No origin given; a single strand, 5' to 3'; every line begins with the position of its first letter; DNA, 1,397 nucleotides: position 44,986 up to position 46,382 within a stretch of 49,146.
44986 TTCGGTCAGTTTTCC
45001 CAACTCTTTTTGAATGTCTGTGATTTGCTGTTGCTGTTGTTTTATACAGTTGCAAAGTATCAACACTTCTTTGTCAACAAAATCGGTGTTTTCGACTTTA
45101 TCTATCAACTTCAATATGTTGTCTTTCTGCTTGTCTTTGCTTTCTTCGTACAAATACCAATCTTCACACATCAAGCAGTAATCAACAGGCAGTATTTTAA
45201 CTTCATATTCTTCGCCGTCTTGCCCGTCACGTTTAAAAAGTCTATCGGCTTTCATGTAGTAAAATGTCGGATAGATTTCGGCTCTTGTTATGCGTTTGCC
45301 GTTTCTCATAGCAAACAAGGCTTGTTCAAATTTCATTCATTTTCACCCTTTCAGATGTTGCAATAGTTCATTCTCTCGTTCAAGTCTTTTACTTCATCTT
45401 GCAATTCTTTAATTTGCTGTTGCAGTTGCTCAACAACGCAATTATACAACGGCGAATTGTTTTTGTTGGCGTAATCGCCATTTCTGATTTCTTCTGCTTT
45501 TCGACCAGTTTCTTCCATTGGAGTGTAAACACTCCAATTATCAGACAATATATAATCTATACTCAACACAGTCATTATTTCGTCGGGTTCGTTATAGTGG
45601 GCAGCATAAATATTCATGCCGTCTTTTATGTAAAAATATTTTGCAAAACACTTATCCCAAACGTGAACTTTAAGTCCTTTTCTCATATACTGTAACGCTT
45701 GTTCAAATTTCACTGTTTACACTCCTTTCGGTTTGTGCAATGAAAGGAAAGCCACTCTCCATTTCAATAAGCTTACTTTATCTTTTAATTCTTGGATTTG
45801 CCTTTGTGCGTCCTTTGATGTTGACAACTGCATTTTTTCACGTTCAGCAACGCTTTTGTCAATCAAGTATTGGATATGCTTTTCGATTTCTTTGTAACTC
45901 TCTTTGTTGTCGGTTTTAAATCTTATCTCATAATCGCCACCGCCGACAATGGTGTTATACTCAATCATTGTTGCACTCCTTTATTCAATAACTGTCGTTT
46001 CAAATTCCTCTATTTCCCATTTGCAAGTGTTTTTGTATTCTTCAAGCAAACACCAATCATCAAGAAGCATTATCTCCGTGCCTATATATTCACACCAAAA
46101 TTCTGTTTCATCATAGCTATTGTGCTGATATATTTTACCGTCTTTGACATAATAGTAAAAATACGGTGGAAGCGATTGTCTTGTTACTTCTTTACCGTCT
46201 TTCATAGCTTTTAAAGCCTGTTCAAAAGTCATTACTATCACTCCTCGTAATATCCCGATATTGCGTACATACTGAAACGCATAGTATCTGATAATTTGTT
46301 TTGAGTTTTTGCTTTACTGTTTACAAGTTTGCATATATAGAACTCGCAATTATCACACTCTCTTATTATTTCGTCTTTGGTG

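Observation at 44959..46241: Three divergent DUF2829 (Tad2-like) paralogs in tandem between terminase and portal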

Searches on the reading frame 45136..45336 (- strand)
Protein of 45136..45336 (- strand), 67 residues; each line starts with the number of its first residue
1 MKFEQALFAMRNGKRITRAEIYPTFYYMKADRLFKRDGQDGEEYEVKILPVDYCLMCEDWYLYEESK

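Call 14: find_homologous_proteins(query=A2, max_evalue=0.001)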
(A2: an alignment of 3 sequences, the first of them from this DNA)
Query A2 (3 sequences) (67 aa, profile of the alignment): 3 proteins with E <= 0.001 among 3 candidates.
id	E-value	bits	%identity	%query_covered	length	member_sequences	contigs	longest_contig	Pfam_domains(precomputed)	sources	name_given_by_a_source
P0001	1.1e-29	120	34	100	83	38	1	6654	PF11195.15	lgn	-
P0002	3.5e-21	93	78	100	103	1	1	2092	-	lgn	-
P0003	7.5e-19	85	76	100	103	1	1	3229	-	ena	-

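Call 17: find_encoding_contigs(protein=P0001, flank=6000, max_places=8)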
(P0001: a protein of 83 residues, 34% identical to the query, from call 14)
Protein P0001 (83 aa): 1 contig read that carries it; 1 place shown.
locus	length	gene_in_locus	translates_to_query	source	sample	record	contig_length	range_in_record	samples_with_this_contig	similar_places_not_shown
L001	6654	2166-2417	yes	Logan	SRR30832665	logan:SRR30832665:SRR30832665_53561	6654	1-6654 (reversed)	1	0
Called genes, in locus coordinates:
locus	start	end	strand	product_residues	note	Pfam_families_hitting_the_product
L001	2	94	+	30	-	?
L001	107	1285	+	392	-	PF03237:Terminase_6N, PF04466:Terminase_3 (weak)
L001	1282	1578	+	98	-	PF20037:DUF6440 (weak)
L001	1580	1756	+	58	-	-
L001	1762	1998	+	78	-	-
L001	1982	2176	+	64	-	-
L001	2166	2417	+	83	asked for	PF11195:Tad2-like (faint)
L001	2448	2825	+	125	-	-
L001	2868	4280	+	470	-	PF05133:SPP1_portal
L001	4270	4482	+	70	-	-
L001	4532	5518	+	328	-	PF04233:Phage_Mu_F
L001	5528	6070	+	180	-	-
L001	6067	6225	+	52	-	-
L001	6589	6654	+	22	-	?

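Call 25: search_protein_representatives(alignment_id=A2)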
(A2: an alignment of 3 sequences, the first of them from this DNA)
Query: 3 sequences, 67 profile positions. Proteins with E-value up to 0.001 (for the whole library): 201; up to 1e-10: 5; up to 1e-30: 1. The best 150 are listed.
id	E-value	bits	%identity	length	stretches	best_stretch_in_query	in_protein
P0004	6.4e-31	122.3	-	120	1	1-67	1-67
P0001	3.5e-30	119.9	-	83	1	1-67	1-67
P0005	8.5e-27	109.0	-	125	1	1-67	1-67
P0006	5.1e-20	87.3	-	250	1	1-67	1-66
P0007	7.1e-11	58.0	-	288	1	1-63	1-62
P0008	5.9e-10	55.1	-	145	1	1-65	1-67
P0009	1.4e-08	50.7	-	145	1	1-65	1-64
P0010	1.5e-08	50.6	-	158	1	1-66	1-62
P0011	1.8e-08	50.3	-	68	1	1-65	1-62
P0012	4.2e-08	49.2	-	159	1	1-65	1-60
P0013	4.4e-08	49.1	-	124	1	1-64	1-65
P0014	5.2e-08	48.8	-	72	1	1-65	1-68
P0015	6.1e-08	48.6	-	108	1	1-63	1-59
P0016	9.3e-08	48.0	-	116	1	1-65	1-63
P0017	1.3e-07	47.5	-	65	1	1-64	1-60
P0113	9.6e-05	38.4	-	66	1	1-65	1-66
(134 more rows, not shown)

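Call 56: find_related_loci(query=A2, collection=viral_contigs, flank=6000)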
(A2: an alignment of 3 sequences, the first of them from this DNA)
Query A2 (67 aa) in viral_contigs; peptide patterns used: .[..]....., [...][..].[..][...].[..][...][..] (x = any residue, [..] = any of these).
267 stretches matched a pattern; 1 encode a relative of the query (tblastn E <= 1e-3); 1 distinct loci.
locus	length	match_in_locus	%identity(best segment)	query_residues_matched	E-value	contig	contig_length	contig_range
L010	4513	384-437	78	1-18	6e-7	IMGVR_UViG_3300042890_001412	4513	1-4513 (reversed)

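Call 92: find_encoding_contigs(protein=P0113, flank=10000, max_places=3)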
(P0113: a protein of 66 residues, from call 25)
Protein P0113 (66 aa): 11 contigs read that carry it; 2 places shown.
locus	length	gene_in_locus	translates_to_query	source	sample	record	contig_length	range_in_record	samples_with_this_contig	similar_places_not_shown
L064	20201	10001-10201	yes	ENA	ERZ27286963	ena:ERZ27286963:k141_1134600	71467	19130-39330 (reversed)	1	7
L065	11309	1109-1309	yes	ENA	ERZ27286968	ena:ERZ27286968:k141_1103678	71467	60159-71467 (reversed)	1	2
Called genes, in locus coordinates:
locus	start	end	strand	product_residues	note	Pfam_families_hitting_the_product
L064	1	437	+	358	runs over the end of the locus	PF04233:Phage_Mu_F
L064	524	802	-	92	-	-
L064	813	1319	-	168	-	-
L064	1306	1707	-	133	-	-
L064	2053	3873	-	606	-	PF03237:Terminase_6N (weak)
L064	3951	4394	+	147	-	PF00075:RNase_H, PF13456:RVT_3 (weak)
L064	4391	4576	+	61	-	-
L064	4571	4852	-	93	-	-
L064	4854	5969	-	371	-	-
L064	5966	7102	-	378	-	PF01391:Collagen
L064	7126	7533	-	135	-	-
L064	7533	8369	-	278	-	PF03592:Terminase_2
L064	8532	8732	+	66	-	-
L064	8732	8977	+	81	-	-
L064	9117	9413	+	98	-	PF23969:DUF7296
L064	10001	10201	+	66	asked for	PF11195:Tad2-like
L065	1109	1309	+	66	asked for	PF11195:Tad2-like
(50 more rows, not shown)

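Call 96: find_related_loci(query=A2, collection=genome_contigs, flank=8000)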
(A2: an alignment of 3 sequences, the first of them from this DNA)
Query A2 (67 aa) in genome_contigs; peptide patterns used: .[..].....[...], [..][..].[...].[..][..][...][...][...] (x = any residue, [..] = any of these).
223 stretches matched a pattern, but none encodes a relative of the query by tblastn (E <= 1e-3).

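Call 98: find_related_loci(query=A2, collection=metagenome_contigs, flank=4000)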
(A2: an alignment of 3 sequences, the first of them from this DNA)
Query A2 (67 aa) in metagenome_contigs; peptide patterns used: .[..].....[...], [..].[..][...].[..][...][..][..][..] (x = any residue, [..] = any of these).
374 stretches matched a pattern, but none encodes a relative of the query by tblastn (E <= 1e-3).

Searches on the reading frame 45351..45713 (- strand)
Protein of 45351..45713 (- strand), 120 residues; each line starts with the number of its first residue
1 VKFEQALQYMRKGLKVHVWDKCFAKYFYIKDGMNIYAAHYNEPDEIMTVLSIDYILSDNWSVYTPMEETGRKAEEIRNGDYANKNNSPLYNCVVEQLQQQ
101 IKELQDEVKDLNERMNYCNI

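Call 3: search_protein_families(library=pfam, proteins=[window:45351-45713:-], max_evalue=1)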
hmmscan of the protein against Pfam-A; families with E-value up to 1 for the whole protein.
window:45351-45713:- (120 aa): 6 families
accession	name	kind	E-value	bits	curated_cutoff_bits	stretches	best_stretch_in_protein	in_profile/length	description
PF17008.10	DUF5088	-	0.0091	16.1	29.4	1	7-71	24-87/184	Domain of unknown function (DUF5088)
PF13143.11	DUF3986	-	0.091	14.4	20.5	1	39-90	12-62/85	Protein of unknown function (DUF3986)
PF04102.17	SlyX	-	0.1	13.7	30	1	91-115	23-47/67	SlyX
PF04977.20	DivIC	-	0.12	12.7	28.9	1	94-112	33-51/80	Septum formation initiator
PF12097.14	DUF3573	-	0.12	11.7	26.6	1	91-116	42-67/383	Protein of unknown function (DUF3573)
PF10975.14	DUF2802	-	0.19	12.3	33.5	0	96-114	8-26/68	Protein of unknown function (DUF2802)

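Call 4: search_protein_families(library=phrogs, proteins=[window:45351-45713:-], max_evalue=0.1)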
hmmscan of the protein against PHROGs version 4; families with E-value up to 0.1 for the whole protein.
window:45351-45713:- (120 aa): 6 families
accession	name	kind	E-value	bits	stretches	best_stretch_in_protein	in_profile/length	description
phrog_3550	-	unknown function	0.0081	17.5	1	94-119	4-29/79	-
phrog_35902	-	unknown function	0.013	17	1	2-76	4-74/95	-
phrog_10610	-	unknown function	0.019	16.2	1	93-113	37-57/68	-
phrog_38743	-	unknown function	0.019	15.8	1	75-112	5-40/51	-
phrog_3474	-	unknown function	0.025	15.4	1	1-32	4-35/64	-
phrog_2390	-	unknown function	0.059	15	1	25-103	4-81/87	-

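Call 19: find_encoding_contigs(protein=window:45351-45713:-, flank=6000, max_places=8)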
Protein window:45351-45713:- (120 aa): 3 contigs read that carry it; 2 places shown.
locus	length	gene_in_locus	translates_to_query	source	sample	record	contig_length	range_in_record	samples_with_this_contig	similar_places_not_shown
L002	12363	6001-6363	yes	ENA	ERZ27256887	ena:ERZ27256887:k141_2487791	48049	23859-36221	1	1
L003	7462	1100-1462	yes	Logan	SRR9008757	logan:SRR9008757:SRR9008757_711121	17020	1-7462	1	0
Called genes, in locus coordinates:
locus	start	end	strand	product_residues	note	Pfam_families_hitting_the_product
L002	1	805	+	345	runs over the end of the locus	PF02195:ParB_N, PF14386:DUF4417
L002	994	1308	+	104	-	-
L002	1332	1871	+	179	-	-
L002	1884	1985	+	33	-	-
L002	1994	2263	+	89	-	-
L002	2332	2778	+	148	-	-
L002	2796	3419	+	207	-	-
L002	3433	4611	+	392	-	PF03237:Terminase_6N, PF04466:Terminase_3 (faint)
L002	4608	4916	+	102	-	PF20037:DUF6440 (weak)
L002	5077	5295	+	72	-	-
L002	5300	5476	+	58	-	-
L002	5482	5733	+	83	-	PF11195:Tad2-like (weak)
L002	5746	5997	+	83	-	-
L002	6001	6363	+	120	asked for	-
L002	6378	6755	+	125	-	-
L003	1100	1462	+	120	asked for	-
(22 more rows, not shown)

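Call 100: search_protein_families(library=ncbifam, proteins=[window:45351-45713:-], max_evalue=1)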
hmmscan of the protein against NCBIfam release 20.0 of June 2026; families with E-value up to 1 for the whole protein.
window:45351-45713:- (120 aa): 3 families
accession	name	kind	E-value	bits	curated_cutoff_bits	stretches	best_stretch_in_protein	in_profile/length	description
TIGR02413.1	Bac_small_yrzI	paralog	0.023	14.9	47.05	1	98-119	25-44/46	YrzI family small protein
TIGR03007.1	pepcterm_ChnLen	equivalog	0.075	11.2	278.85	1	71-116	290-334/498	XrtA system polysaccharide chain length determinant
NF002852.0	PRK03137.1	subfamily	0.12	11.1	648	1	5-75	147-216/514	L-glutamate gamma-semialdehyde dehydrogenase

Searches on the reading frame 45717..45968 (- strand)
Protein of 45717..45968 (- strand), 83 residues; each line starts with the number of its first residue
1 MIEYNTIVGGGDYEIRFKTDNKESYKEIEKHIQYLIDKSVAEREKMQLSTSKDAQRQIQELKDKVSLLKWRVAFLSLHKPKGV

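Call 3: search_protein_families(library=pfam, proteins=[window:45717-45968:-], max_evalue=1)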
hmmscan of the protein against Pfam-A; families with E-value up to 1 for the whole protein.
window:45717-45968:- (83 aa): 0 families

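Call 4: search_protein_families(library=phrogs, proteins=[window:45717-45968:-], max_evalue=0.1)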
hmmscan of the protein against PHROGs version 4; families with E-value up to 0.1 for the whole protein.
window:45717-45968:- (83 aa): 3 families
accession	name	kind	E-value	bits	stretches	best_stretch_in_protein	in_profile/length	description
phrog_5694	-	unknown function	0.012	17.1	1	19-69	17-67/107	-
phrog_7090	-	unknown function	0.017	16.6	1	21-69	52-100/127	-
phrog_21496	-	unknown function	0.053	15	1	2-42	41-81/84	-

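Call 100: search_protein_families(library=ncbifam, proteins=[window:45717-45968:-], max_evalue=1)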
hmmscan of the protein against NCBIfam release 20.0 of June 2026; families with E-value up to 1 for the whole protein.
window:45717-45968:- (83 aa): 0 families

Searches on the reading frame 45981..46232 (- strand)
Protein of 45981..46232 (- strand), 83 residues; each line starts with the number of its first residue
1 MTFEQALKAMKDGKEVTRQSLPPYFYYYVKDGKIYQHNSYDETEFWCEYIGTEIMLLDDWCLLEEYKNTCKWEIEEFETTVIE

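Call 3: search_protein_families(library=pfam, proteins=[window:45981-46232:-], max_evalue=1)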
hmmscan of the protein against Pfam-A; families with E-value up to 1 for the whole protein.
window:45981-46232:- (83 aa): 2 families
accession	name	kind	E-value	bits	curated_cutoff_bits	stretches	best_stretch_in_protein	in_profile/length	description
PF11195.14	Tad2-like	-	6.6e-06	27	25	1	1-43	1-40/73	Thoeris anti-defense 2-like domain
PF21528.2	CC2D1A-B_DM14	-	0.074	13.6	24.6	1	2-23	33-54/56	Coiled-coil and C2 domain-containing protein 1, DM14 domain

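Call 4: search_protein_families(library=phrogs, proteins=[window:45981-46232:-], max_evalue=0.1)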
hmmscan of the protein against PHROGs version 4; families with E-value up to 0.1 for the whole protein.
window:45981-46232:- (83 aa): 7 families
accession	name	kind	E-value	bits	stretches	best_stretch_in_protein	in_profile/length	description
phrog_3474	-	unknown function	1.2e-06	29.3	1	1-62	4-61/64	-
phrog_1048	-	unknown function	7.9e-05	23.7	1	1-49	110-157/211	-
phrog_7751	-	unknown function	0.03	15.3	1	1-62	1-62/91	-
phrog_35902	-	unknown function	0.04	15.4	0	2-37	4-37/95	-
phrog_2709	-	unknown function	0.04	14.9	0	2-28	11-37/103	-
phrog_32284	-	unknown function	0.065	14.4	1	1-37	7-42/85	-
phrog_22208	-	unknown function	0.073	13.9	1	1-64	9-68/147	-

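Call 9: search_solved_structures(query=window:45981-46232:-, max_evalue=10, show_alignments=3)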
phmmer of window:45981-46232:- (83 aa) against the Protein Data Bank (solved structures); distinct sequences matched with E-value up to 10: 7.
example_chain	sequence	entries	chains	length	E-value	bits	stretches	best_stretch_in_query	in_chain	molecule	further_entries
6l3s_A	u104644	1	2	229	0.013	18.7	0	28-48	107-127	IMP-27 metallo-beta-lactamase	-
8v3e_E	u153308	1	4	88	0.089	16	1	2-37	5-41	Tad2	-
9eib_A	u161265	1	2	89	0.092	16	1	2-37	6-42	Prophage anti-Thoeris 2 (ModTad2)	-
4art_A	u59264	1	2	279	0.68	13.2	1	15-41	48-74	STRUCTURAL PROTEIN ORF273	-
4ats_A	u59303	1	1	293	0.73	13.1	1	15-41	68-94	STRUCTURAL PROTEIN ORF273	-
7dsd_A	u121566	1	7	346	1.4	12.2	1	39-76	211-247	Calcium homeostasis modulator 1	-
6lyg_A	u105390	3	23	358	1.5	12.1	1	39-76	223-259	Calcium homeostasis modulator 1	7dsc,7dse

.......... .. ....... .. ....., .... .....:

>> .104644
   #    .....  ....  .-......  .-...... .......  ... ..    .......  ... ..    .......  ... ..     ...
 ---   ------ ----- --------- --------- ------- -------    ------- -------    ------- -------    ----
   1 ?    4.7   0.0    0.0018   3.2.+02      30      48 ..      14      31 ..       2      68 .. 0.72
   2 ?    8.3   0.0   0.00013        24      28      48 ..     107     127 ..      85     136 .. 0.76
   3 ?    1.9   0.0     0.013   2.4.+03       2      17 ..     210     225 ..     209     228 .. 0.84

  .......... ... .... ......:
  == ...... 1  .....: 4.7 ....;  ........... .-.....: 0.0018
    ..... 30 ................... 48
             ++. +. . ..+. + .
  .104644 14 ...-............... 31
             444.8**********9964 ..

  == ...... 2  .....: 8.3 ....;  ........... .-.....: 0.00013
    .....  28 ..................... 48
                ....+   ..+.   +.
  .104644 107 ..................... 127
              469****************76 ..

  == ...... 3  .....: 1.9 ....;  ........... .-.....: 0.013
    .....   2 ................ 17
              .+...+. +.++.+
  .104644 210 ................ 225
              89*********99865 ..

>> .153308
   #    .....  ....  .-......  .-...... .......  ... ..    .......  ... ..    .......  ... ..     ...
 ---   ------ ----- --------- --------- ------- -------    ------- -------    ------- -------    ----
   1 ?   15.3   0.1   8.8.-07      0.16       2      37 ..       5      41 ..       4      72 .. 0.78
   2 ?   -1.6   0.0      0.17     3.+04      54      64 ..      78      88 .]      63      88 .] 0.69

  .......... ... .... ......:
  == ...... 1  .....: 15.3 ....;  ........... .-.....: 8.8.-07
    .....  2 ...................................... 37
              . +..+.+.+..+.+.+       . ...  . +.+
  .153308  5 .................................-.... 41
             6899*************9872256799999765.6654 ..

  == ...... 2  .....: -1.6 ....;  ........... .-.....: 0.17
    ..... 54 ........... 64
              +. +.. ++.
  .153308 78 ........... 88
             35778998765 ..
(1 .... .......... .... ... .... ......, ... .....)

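Call 28: search_protein_families(library=pfam, alignment_id=A3, max_evalue=0.001)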
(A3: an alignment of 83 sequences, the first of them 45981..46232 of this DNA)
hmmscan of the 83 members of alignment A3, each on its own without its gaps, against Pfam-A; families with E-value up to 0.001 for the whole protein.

A. member 1, window:45981-46232:- (83 aa): 1 family
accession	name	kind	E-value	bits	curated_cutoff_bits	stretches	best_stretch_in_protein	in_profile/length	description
PF11195.14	Tad2-like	-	6.6e-06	27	25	1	1-43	1-40/73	Thoeris anti-defense 2-like domain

B. families by the number of members that match (of 83 scanned): 4 families
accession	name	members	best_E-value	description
PF11195.14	Tad2-like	62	1.1e-10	Thoeris anti-defense 2-like domain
PF01765.24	RRF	1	7e-23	Ribosome recycling factor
PF21825.2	crAss001_48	1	6.4e-20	crAss001_48 related protein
PF00509.23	Hemagglutinin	1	0.00069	Haemagglutinin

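Call 46: predict_structure(alignment_id=A5)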
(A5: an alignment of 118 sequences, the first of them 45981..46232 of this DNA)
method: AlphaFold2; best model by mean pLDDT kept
length: 83 residues; sequences in the alignment: 118
mean_pLDDT: 89.3   pTM: 0.76
mean pLDDT of the five models: 89.3, 87.7, 86.9, 86.2, 84.7
residues with pLDDT >= 90: 64; 70-90: 8; 50-70: 9; < 50: 2
segments of 3 or more residues with pLDDT < 50: none
pLDDT, mean of each block of 10 residues (from residue 1): 98 97 95 95 93 96 92 59 58
secondary structure, 60 per line:
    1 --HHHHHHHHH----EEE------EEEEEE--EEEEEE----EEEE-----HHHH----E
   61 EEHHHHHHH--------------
elements in order: H3-11 E16-18 E25-30 E33-38 E43-46 H52-55 E60-62 H63-69

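Call 50: fold_search(model_id=the predicted structure, library=pdb)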
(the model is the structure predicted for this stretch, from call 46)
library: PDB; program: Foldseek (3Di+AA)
matches with E <= 10: 492; with E <= 0.001: 0
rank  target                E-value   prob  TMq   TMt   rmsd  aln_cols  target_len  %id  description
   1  8smg_A                9.8e-03  1.00  0.62  0.60   2.4        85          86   16  Structure of SPO1 phage Tad2 in complex with 1''-2' gcADPR (released 2023-11-22)
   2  8smf_G                1.8e-02  1.00  0.58  0.60   4.8        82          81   17  Structure of SPO1 phage Tad2 in complex with 1''-3' gcADPR (released 2023-11-22)
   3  8kbj_A                4.5e-02  1.00  0.61  0.52   4.8        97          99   18  Structure of HgmTad2 complexed with 1',2'-cADPR (released 2024-08-21)
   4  8kbk_A                5.4e-02  1.00  0.60  0.49   5.3       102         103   19  Structure of AcrIIA7 complexed with 1',2'-cADPR and cGG (released 2024-08-07)
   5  8kbi_A                1.0e-01  1.00  0.61  0.50   5.8       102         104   19  Structure of apo-AcrIIA7 (released 2024-08-07)
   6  7a3i_A                5.6e-01  0.63  0.35  0.04   6.9        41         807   15  Crystal structure of DPP8 in complex with a 4-oxo-b-lactam based inhibitor, LMC375 (released 2021-06-30)
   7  5lls_A                7.3e-01  0.25  0.29  0.04   9.5        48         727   19  Porcine dipeptidyl peptidase IV in complex with 8-(3-aminopiperidin-1-yl)-7-[(2-bromophenyl)methyl]-1,3-dimethyl-2,3,6 (released 2016-09-14)
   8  6eos_E                7.7e-01  0.54  0.35  0.04   6.8        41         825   15  DPP8 - Apo, space group 19 (released 2018-02-07)
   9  7a3i_C                8.2e-01  0.54  0.35  0.04   6.9        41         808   15  Crystal structure of DPP8 in complex with a 4-oxo-b-lactam based inhibitor, LMC375 (released 2021-06-30)
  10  6eop_C                1.0e+00  0.47  0.35  0.04   6.9        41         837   15  DPP8 - SLRFLYEG, space group 20 (released 2018-02-07)
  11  3qhm_A                1.1e+00  0.72  0.32  0.08   1.8        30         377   30  Crystal analysis of the complex structure, E342A-cellotetraose, of endocellulase from pyrococcus horikoshii (released 2012-02-01)
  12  7a3i_B                1.1e+00  0.47  0.35  0.04   6.9        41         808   15  Crystal structure of DPP8 in complex with a 4-oxo-b-lactam based inhibitor, LMC375 (released 2021-06-30)
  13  5vta_A                1.1e+00  0.21  0.29  0.04   9.1        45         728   18  Co-Crystal Structure of DPPIV with a Chemibody Inhibitor (released 2018-05-09)
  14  6eoo_B                1.1e+00  0.47  0.34  0.04   7.1        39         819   15  DPP8 - Apo, space group 20 (released 2018-02-07)
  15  6trx_B                1.1e+00  0.47  0.34  0.04   6.9        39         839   15  Crystal structure of DPP8 in complex with 1G244 (released 2021-01-13)
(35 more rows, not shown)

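Call 100: search_protein_families(library=ncbifam, proteins=[window:45981-46232:-], max_evalue=1)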
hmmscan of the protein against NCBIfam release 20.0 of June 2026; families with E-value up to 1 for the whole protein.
window:45981-46232:- (83 aa): 0 families
